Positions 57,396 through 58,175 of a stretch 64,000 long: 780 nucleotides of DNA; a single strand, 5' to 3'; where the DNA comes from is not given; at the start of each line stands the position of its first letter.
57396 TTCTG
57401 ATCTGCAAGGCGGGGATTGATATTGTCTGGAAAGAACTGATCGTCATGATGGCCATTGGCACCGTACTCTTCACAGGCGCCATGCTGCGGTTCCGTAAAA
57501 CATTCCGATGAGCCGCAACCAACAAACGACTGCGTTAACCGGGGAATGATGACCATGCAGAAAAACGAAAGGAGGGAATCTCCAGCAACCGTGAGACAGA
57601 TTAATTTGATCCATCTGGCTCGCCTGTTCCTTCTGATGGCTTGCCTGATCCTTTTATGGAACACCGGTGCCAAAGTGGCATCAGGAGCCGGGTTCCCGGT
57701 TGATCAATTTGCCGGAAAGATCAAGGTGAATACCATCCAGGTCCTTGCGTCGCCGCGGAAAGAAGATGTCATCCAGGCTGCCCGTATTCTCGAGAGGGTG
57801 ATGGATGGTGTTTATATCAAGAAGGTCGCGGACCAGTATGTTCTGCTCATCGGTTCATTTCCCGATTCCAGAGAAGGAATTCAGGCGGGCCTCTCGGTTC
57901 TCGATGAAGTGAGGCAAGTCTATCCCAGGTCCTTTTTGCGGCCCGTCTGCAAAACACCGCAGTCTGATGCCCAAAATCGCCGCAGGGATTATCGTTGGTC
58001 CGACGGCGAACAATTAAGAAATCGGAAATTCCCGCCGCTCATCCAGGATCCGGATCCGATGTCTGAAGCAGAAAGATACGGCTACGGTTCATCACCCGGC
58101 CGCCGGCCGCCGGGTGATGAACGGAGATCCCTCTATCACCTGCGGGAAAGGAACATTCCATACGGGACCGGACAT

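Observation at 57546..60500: TolC-family outer-membrane factor with SPOR-like domain and ~390-aa disordered Tyr/Arg/Gly/Pro-rich linker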

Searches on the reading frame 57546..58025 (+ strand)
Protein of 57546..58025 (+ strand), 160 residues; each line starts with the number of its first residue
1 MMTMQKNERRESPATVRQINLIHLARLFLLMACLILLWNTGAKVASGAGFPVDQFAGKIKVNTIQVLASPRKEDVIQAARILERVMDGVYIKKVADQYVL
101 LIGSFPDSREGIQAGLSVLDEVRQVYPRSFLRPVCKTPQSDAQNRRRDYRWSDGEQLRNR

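Call 5: search_protein_families(library=pfam, proteins=[window:57546-58000:+], max_evalue=1)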
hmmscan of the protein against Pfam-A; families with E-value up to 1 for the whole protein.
window:57546-58000:+ (151 aa): 0 families

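Call 6: search_protein_families(library=ncbifam, proteins=[window:57546-58000:+], max_evalue=1)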
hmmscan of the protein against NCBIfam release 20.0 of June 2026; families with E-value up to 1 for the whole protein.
window:57546-58000:+ (151 aa): 4 families
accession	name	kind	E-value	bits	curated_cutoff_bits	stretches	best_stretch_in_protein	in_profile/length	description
NF051883.1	DnaARegInactHdaA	equivalog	0.001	18.7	300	1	6-124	94-207/229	DnaA regulatory inactivator HdaA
NF008056.1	PRK10790.1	equivalog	0.11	11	746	1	15-83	478-546/584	SmdB family multidrug efflux ABC transporter permease/ATP-binding protein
NF011393.0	PRK14818.1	equivalog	0.14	11.7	255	1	67-136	65-138/173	NADH dehydrogenase subunit B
NF011395.0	PRK14820.1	equivalog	0.15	11.8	263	1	69-136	70-140/180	NADH-quinone oxidoreductase subunit B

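Call 16: predict_structure(protein=window:57546-58025:+)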
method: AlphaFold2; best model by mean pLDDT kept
length: 160 residues; sequences in the alignment: 1
mean_pLDDT: 62.2   pTM: 0.41
mean pLDDT of the five models: 62.2, 58.6, 55.9, 55.5, 47.2
residues with pLDDT >= 90: 1; 70-90: 75; 50-70: 38; < 50: 46
segments of 3 or more residues with pLDDT < 50: 41-60, 135-160
pLDDT, mean of each block of 10 residues (from residue 1): 63 67 88 74 37 38 70 81 75 74 71 75 68 47 38 31
secondary structure, 60 per line:
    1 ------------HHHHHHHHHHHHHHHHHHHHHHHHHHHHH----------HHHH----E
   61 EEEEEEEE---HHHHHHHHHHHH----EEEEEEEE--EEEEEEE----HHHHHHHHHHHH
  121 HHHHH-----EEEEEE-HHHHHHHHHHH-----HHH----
elements in order: H13-41 H52-55 E60-68 H72-83 E88-95 E98-104 H109-125 E131-136 H138-148

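Call 20: fold_search(model_id=the predicted structure, library=pdb)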
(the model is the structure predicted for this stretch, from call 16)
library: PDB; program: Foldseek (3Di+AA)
matches with E <= 10: 1740; with E <= 0.001: 1
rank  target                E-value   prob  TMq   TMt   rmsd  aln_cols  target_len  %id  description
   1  6wi5_A                8.3e-04  1.00  0.37  0.60   3.1        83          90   13  De novo designed protein Foldit4 (released 2020-04-22)
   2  3dfe_A                1.8e-03  1.00  0.40  0.74   2.1        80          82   14  Crystal structure of a Putative Pii-Like Signaling Protein (YP_323533.1) from ANABAENA VARIABILIS ATCC 29413 at 2.35 A (released 2008-08-05)
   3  6wue_A                2.2e-03  1.00  0.37  0.62   3.5        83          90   13  Tetragonal crystal form of SbtB from Synechocystis PCC6803 (released 2020-08-26)
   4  6n4a_B                2.2e-03  1.00  0.34  0.58   3.3        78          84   13  PII-like SbtB from Cyanobium sp PCC 7001 (apo) (released 2019-09-18)
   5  1sc6_B                2.2e-03  1.00  0.31  0.15   3.5        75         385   11  Crystal Structure of W139G D-3-Phosphoglycerate dehydrogenase complexed with NAD+ (released 2005-02-22)
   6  6mmq_D                2.3e-03  1.00  0.34  0.61   3.1        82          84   11  Carbon regulatory PII-like protein SbtB from Cyanobium sp. 7001 bound to cAMP (released 2019-09-18)
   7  2op5_C                2.3e-03  0.99  0.29  0.37   5.6       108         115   12  CRYSTAL STRUCTURE OF A DIMERIC FERREDOXIN-LIKE PROTEIN (JCVI_PEP_1096672785533) FROM UNCULTURED MARINE ORGANISM AT 2.2 (released 2007-02-06)
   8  6mmo_C                2.5e-03  1.00  0.32  0.54   4.8        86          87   10  Carbon regulatory PII-like protein SbtB from Cyanobium sp. 7001 bound to AMP (released 2019-09-18)
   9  8ppl_Ir               2.5e-03  0.98  0.29  0.19  10.0       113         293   12  MERS-CoV Nsp1 bound to the human 43S pre-initiation complex (released 2023-10-18)
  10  3dfe_C                2.6e-03  1.00  0.39  0.73   2.1        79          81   14  Crystal structure of a Putative Pii-Like Signaling Protein (YP_323533.1) from ANABAENA VARIABILIS ATCC 29413 at 2.35 A (released 2008-08-05)
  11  5o3r_A                2.6e-03  1.00  0.36  0.56   3.4        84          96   13  Carbon regulatory PII-like protein SbtB from Synechocystis sp. 6803 in complex with AMP (released 2018-05-16)
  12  9hvf_B                2.8e-03  0.99  0.30  0.34   5.8       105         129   14  Native human PPP1R15B-P-eIF2-eIF2B complex (released 2025-11-19)
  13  6mmo_A                3.2e-03  1.00  0.36  0.59   3.2        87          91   11  Carbon regulatory PII-like protein SbtB from Cyanobium sp. 7001 bound to AMP (released 2019-09-18)
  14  7r32_C                3.4e-03  1.00  0.39  0.64   2.3        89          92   11  Carbon regulatory PII-like protein SbtB from Synechocystis sp. 6803, delta104 variant, in complex with ADP (co-crystal (released 2023-02-15)
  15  3k5p                  3.4e-03  1.00  0.33  0.14   3.3        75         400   12  Crystal structure of amino acid-binding ACT: D-isomer specific 2-hydroxyacid dehydrogenase catalytic domain from Brucell (released 2009-11-03)
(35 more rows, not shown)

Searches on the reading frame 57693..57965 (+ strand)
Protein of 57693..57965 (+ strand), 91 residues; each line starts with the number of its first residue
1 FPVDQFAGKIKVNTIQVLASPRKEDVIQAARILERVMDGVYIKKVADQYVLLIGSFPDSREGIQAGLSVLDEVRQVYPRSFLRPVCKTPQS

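Call 11: search_solved_structures(query=window:57693-57965:+, max_evalue=10, show_alignments=3)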
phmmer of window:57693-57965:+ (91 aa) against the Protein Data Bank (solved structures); distinct sequences matched with E-value up to 10: 4.
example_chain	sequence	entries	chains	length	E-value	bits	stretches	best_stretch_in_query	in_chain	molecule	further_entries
3cmu_A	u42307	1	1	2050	1.8e-09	40.9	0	8-61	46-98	Protein recA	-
3cmt_A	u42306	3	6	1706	9.2e-08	35.5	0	8-61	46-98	Protein recA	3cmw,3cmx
3cmv_A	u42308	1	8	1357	5.9e-06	29.7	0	8-61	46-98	Protein recA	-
9dyp_A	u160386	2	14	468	0.47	14.1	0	47-82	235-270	ribulose-1,5-bisphosphate carboxylase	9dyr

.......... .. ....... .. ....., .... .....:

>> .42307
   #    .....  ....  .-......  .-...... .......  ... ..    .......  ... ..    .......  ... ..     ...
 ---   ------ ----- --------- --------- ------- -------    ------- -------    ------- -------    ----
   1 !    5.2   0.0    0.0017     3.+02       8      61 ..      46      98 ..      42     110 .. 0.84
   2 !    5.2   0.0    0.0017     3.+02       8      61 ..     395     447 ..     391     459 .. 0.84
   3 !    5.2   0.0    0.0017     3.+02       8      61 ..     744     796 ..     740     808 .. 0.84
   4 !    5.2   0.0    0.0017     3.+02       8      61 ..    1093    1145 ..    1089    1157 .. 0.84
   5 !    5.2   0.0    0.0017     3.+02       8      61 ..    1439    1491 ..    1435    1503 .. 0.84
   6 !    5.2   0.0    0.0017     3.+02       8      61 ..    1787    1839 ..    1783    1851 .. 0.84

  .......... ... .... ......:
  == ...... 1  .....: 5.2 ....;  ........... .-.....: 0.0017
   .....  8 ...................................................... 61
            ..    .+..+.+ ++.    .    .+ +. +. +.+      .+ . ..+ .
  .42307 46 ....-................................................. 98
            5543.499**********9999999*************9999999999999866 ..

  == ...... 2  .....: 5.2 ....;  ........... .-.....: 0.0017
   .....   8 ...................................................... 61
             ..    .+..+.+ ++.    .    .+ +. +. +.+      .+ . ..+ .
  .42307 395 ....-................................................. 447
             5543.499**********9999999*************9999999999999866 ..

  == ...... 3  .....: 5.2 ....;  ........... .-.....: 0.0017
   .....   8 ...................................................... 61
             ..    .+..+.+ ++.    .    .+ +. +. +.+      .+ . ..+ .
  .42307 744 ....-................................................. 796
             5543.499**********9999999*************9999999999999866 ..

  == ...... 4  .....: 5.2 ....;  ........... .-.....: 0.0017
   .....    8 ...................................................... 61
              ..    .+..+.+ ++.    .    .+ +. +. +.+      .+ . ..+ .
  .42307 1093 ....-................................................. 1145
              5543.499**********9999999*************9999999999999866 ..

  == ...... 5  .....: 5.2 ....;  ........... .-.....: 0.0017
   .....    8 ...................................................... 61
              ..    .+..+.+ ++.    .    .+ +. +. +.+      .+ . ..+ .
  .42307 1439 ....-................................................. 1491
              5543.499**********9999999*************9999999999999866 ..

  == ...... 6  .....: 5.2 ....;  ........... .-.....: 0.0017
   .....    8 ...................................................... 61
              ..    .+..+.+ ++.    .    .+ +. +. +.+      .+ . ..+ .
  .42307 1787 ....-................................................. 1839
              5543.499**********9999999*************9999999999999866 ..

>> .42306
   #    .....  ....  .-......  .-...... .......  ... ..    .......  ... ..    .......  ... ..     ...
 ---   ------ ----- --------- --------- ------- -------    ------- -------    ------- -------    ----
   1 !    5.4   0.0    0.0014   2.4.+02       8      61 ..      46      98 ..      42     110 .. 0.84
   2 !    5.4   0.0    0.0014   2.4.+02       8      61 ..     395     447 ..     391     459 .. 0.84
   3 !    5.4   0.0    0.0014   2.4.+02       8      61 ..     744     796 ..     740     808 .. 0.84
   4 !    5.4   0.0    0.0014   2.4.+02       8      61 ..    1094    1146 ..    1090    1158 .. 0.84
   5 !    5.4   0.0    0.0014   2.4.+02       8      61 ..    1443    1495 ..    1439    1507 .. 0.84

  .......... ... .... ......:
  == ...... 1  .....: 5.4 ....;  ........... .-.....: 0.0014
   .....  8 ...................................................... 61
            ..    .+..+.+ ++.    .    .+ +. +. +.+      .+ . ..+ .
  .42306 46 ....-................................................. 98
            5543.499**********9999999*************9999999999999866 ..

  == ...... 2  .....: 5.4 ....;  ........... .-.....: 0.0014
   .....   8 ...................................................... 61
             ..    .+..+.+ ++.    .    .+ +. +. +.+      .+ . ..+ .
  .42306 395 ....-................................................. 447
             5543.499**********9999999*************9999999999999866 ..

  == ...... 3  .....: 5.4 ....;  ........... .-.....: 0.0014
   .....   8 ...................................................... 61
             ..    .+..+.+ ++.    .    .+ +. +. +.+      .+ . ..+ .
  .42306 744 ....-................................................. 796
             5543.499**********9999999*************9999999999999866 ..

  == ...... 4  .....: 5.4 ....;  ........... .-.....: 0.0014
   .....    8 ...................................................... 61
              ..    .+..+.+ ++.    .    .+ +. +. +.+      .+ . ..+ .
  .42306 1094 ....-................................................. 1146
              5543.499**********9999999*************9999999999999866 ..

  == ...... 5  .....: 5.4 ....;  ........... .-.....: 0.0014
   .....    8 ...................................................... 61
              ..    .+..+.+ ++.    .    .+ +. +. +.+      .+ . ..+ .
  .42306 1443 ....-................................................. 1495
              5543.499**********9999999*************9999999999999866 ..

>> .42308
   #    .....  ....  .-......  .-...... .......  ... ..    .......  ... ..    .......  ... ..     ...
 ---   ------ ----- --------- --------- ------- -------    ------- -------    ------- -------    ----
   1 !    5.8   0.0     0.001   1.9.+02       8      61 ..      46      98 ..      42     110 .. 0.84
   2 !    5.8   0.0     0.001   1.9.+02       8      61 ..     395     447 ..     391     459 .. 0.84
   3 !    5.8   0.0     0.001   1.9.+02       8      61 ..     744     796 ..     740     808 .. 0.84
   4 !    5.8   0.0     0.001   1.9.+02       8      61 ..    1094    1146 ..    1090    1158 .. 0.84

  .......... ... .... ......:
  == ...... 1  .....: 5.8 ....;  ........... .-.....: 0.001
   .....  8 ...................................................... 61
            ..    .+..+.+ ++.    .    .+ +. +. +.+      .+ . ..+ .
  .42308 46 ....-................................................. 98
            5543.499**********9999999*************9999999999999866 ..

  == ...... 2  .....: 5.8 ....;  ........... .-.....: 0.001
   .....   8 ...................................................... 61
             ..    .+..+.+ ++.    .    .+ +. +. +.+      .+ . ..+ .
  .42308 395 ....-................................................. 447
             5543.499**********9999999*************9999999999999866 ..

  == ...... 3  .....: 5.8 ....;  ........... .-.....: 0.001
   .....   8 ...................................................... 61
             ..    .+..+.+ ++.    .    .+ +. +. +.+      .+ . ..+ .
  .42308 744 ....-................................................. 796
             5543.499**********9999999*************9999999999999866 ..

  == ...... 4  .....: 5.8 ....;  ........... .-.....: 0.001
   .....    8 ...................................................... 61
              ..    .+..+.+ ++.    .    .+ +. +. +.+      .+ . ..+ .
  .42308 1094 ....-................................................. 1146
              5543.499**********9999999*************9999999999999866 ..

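Call 19: search_protein_representatives(protein=window:57693-57965:+)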
Query: 91 residues. Proteins with E-value up to 0.001 (for the whole library): 2; up to 1e-10: 1; up to 1e-30: 1. The best 2 are listed.
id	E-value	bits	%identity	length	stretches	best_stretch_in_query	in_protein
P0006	1.5e-37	143.3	78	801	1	3-90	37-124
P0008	7.7e-07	45.4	34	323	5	41-87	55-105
